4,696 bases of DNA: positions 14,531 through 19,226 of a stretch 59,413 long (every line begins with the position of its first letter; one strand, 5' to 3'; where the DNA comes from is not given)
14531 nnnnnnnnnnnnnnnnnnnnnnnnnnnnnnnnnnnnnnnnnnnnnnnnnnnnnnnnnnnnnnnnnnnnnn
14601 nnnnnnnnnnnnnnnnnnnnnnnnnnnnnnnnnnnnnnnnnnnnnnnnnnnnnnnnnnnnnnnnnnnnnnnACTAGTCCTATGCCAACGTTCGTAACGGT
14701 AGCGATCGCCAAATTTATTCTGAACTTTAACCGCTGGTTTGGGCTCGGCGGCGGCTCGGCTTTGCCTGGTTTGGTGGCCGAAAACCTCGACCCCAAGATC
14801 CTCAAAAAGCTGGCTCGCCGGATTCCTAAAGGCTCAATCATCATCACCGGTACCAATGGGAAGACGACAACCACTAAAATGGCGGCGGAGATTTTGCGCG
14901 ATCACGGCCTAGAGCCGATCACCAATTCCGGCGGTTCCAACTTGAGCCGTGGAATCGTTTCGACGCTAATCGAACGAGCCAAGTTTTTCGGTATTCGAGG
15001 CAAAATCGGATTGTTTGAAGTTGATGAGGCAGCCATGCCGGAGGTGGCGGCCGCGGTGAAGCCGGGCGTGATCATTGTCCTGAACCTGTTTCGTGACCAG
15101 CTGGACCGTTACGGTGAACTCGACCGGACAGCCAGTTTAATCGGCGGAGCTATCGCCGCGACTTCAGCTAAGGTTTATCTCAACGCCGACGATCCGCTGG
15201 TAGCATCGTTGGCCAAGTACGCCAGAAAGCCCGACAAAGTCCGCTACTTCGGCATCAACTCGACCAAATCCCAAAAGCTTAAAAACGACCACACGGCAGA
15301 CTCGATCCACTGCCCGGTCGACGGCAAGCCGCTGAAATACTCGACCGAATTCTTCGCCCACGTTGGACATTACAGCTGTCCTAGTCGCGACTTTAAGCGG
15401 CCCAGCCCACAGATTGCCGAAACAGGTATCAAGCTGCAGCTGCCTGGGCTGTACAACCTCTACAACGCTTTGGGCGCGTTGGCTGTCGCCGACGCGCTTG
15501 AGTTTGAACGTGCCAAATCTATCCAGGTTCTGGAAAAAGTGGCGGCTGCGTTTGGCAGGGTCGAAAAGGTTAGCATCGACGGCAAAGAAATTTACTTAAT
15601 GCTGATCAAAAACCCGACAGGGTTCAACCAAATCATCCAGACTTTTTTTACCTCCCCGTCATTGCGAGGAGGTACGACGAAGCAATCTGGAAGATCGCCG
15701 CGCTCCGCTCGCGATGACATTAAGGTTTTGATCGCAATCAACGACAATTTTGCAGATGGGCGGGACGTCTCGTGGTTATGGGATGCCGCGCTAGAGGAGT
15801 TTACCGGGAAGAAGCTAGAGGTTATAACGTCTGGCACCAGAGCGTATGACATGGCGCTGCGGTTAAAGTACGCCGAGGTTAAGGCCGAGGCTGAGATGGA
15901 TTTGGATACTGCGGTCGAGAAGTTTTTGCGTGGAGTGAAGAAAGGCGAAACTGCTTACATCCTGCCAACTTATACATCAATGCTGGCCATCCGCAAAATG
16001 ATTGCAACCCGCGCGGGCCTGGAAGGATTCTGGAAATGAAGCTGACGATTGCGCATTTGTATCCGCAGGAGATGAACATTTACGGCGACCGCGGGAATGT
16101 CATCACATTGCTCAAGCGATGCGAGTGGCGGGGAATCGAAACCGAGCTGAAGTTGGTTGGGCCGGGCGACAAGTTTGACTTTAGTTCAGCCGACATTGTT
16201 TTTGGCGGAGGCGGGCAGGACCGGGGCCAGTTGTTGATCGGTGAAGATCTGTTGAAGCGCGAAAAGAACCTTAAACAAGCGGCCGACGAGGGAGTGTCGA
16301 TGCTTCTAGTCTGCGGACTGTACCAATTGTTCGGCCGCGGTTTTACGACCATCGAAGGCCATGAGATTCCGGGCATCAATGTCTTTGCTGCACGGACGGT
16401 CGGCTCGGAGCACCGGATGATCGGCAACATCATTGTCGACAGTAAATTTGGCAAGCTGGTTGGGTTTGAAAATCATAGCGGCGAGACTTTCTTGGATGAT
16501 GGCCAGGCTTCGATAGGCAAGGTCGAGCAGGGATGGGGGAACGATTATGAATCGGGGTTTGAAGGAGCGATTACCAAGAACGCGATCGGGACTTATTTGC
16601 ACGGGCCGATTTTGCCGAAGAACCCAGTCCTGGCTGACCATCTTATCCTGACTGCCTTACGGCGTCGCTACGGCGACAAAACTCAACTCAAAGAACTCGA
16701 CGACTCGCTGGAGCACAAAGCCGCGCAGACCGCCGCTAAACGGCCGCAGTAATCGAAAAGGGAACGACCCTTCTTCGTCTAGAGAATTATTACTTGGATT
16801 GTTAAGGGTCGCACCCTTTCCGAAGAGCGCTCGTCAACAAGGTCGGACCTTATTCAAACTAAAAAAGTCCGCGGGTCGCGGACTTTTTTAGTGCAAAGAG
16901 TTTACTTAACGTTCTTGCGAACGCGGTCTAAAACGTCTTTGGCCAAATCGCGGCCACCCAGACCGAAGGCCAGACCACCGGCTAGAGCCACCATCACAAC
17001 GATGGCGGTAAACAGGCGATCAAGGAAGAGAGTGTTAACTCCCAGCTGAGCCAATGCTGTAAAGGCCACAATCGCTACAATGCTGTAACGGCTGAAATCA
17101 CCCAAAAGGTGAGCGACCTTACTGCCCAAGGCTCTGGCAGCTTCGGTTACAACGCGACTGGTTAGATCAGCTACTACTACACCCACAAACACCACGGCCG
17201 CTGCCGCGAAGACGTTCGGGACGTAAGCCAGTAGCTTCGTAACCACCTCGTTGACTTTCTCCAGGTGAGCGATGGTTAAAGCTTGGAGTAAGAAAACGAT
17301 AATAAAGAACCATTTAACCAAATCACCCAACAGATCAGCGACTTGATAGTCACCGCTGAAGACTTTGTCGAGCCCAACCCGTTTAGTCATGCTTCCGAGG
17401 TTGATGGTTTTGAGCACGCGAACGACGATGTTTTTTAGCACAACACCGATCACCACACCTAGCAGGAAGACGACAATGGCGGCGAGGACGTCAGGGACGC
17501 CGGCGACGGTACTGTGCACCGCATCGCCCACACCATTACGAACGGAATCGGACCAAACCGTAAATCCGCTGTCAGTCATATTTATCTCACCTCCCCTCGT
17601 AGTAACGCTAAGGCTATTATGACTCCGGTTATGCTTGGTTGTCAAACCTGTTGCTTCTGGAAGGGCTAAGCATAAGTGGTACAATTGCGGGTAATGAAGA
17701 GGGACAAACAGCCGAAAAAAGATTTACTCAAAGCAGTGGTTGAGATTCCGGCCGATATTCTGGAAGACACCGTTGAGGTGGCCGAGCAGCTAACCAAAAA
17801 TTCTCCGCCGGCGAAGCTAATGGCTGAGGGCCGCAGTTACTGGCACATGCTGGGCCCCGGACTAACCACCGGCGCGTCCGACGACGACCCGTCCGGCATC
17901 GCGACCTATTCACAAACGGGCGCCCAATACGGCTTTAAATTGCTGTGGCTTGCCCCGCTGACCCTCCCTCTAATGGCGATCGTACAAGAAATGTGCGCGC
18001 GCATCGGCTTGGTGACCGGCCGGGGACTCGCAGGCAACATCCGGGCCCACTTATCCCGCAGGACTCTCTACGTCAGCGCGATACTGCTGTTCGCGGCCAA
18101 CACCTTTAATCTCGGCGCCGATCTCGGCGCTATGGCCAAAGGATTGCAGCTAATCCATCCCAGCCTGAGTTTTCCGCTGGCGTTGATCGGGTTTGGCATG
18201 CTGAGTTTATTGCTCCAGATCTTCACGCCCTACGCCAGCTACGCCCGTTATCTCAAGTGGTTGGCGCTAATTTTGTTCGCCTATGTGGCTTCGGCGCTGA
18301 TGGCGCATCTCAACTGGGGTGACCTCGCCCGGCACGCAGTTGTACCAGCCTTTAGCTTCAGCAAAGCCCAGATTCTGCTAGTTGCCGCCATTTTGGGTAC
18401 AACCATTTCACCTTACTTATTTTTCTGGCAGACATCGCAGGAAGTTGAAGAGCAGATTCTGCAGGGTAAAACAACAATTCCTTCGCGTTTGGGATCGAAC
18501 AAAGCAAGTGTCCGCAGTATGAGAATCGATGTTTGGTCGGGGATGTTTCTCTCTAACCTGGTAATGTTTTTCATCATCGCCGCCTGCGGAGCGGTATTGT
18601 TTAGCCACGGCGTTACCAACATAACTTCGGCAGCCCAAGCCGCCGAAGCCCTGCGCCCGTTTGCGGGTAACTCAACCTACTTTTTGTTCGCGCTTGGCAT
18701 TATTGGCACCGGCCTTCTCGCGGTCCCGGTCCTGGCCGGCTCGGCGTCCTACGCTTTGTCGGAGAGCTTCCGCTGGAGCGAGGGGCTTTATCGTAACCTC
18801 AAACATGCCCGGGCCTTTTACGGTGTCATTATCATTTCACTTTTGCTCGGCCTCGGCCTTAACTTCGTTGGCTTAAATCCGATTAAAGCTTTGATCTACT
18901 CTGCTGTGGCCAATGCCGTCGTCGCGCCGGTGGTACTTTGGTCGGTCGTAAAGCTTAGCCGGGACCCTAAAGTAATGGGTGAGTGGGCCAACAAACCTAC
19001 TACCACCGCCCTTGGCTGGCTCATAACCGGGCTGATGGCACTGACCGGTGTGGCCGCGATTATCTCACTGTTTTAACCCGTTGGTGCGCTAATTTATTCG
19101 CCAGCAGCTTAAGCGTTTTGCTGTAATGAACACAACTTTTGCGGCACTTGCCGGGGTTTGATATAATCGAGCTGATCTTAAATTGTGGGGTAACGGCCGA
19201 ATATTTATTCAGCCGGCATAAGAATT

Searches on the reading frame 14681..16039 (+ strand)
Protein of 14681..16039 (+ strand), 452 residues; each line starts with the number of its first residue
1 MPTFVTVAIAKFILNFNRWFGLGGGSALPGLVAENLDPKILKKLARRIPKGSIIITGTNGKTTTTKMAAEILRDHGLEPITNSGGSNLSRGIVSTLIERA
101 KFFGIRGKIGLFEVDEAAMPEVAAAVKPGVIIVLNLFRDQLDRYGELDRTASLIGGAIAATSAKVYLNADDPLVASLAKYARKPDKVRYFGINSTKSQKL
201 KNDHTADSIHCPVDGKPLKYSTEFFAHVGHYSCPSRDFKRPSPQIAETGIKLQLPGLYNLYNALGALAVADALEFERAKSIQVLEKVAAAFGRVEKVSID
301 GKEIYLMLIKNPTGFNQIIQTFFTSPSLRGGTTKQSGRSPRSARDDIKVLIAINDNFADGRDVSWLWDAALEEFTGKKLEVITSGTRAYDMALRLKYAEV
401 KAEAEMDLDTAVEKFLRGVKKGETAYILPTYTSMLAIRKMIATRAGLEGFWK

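Call 59: search_protein_families(library=pfam, proteins=[window:14681-16039:+], max_evalue=0.0001)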
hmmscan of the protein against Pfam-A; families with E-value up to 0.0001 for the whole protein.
window:14681-16039:+ (452 aa): 2 families
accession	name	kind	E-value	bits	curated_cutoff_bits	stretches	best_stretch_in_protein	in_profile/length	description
PF08353.15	MurT_C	-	1e-27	96.7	25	1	308-434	1-110/110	MurT ligase C-terminal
PF08245.18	Mur_ligase_M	-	3.8e-17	63.4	24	1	55-270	1-200/200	Mur ligase middle domain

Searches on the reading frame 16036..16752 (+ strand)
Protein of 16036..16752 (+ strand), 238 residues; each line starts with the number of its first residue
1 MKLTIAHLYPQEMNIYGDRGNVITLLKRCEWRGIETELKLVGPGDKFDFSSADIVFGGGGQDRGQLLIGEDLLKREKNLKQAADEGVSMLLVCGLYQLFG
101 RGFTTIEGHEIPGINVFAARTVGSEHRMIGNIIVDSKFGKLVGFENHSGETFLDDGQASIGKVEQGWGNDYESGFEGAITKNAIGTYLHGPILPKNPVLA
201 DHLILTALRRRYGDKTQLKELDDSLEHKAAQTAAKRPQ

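Call 59: search_protein_families(library=pfam, proteins=[window:16036-16752:+], max_evalue=0.0001)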
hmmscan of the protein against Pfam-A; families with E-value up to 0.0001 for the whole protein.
window:16036-16752:+ (238 aa): 1 family
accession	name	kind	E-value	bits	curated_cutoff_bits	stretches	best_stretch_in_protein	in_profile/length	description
PF07685.20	GATase_3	-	1.5e-31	110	27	1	4-196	1-195/196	CobB/CobQ-like glutamine amidotransferase domain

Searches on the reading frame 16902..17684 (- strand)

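Call 59: search_protein_families(library=pfam, proteins=[window:16902-17684:-], max_evalue=0.0001)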
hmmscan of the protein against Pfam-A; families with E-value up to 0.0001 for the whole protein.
window:16902-17684:- (260 aa): 1 family
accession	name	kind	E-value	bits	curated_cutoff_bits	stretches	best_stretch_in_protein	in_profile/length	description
PF05552.17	MS_channel_1st_1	-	1.5e-14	54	22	2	144-187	3-46/50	Mechanosensitive ion channel, conserved TM helix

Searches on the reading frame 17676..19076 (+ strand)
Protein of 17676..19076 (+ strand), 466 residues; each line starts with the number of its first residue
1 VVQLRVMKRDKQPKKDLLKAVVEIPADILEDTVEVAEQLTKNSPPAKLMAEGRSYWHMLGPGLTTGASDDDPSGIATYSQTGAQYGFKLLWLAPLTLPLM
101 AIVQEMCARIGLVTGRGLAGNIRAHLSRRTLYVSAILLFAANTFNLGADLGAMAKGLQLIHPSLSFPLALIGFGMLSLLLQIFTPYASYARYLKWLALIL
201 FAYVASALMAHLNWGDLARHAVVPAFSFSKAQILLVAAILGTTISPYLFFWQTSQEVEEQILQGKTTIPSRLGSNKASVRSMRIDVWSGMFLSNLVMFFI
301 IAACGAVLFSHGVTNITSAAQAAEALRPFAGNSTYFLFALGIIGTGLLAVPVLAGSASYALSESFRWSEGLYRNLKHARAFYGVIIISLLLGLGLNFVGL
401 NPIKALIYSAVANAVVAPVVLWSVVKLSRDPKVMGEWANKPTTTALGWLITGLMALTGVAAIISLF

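Call 59: search_protein_families(library=pfam, proteins=[window:17676-19076:+], max_evalue=0.0001)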
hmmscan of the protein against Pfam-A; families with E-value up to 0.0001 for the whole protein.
window:17676-19076:+ (466 aa): 1 family
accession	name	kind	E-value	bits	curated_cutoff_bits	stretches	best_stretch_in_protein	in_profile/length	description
PF01566.24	Nramp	-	1.3e-81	274.9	29.8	1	75-440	1-356/357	Natural resistance-associated macrophage protein-like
